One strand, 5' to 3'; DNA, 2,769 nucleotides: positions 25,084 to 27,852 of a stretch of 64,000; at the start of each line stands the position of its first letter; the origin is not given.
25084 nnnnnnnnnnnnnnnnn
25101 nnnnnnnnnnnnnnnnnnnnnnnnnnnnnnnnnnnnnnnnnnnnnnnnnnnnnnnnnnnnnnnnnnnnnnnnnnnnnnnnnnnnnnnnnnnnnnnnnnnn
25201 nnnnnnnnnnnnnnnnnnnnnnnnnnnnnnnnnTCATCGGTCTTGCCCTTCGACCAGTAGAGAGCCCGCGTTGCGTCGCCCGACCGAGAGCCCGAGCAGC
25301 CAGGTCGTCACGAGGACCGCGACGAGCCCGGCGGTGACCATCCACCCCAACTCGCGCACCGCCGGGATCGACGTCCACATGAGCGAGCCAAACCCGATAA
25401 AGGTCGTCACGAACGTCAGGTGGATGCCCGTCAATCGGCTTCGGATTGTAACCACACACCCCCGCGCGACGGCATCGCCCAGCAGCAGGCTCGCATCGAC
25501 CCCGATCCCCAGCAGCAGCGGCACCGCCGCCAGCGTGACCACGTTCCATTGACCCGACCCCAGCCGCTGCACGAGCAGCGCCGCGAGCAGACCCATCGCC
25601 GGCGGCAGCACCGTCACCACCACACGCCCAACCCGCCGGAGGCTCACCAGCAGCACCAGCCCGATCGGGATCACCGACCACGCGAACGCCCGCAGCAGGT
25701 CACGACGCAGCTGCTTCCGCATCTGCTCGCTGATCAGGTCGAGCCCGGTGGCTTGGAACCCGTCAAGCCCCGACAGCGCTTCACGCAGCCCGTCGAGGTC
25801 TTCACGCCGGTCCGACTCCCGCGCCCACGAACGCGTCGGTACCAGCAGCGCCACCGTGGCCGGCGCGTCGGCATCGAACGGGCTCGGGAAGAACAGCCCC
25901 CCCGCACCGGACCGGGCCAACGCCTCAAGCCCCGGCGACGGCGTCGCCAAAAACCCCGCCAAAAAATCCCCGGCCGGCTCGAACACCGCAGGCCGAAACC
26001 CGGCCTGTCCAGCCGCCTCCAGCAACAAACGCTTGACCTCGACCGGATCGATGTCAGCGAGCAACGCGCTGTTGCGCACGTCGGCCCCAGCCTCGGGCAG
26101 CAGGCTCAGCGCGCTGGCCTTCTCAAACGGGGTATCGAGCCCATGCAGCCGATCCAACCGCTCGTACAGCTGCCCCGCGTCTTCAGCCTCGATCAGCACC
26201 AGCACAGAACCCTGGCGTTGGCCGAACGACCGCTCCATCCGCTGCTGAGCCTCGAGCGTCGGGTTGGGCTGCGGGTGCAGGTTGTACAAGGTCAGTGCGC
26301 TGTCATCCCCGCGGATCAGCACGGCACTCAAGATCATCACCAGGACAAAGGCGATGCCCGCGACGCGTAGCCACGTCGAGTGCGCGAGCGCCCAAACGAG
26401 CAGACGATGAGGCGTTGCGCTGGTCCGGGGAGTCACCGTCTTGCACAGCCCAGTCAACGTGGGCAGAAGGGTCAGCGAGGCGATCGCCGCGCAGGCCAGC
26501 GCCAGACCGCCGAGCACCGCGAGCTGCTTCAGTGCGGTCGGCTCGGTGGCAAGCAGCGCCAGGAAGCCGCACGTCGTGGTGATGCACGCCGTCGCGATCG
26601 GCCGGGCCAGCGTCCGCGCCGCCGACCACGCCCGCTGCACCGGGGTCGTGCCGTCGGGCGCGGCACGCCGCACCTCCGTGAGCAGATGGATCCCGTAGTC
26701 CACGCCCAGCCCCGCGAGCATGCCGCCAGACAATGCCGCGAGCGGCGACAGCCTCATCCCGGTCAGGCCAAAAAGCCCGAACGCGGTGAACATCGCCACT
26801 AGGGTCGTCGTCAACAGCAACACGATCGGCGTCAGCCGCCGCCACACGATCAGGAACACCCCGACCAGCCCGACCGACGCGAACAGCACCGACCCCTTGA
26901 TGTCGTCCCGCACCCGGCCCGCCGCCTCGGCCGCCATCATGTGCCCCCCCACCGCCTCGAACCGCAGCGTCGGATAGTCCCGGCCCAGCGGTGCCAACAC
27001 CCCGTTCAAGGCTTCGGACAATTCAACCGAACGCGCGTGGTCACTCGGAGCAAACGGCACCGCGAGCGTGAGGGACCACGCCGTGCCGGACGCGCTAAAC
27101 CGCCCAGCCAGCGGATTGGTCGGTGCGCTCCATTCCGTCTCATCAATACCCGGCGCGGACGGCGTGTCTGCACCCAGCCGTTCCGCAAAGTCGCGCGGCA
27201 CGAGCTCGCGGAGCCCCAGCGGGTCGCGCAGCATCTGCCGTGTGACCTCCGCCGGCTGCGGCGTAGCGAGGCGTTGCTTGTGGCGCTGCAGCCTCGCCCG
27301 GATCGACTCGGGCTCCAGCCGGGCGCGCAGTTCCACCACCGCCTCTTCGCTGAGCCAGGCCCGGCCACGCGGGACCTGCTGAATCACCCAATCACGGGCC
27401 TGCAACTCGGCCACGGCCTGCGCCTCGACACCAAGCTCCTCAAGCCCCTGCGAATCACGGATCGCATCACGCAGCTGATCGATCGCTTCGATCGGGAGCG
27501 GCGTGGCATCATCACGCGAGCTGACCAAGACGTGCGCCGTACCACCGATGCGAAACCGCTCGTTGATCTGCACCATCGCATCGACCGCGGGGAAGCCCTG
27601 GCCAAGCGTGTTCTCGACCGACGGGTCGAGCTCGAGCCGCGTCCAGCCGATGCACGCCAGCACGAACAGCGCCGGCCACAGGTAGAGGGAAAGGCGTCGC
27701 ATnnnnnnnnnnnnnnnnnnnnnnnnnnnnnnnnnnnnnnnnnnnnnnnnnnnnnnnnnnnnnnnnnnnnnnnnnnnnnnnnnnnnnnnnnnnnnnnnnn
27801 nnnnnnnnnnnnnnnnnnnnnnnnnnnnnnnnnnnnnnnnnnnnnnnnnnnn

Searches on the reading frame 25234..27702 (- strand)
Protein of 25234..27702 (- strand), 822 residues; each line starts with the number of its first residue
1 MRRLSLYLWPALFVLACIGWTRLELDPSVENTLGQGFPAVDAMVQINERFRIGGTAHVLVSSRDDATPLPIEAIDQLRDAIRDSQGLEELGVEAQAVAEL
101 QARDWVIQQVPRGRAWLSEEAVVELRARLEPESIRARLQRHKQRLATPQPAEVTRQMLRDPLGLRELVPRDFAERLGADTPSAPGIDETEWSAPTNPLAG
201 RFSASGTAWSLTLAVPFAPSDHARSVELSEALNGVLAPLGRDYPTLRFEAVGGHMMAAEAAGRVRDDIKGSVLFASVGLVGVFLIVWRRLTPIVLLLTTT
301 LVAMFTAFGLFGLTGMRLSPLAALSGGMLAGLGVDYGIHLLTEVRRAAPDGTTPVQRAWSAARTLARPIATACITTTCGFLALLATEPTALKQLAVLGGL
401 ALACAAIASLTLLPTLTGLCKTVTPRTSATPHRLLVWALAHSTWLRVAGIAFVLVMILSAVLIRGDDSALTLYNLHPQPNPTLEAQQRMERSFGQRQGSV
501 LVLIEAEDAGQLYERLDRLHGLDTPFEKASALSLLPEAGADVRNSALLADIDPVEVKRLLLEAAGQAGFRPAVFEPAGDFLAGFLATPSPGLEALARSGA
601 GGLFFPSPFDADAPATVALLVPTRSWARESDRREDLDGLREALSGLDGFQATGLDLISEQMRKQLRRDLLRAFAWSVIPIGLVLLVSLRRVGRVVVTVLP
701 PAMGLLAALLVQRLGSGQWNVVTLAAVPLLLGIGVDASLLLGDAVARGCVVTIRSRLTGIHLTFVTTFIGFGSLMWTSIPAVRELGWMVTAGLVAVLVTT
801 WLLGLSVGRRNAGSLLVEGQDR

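Call 66: search_protein_families(library=pfam, proteins=[window:25234-27702:-], max_evalue=0.00001)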
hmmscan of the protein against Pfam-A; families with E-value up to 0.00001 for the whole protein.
window:25234-27702:- (822 aa): 1 family
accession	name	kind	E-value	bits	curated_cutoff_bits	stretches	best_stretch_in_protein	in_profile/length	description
PF03176.21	MMPL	-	6.4e-16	58.7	20.5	1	242-423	119-305/333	MMPL family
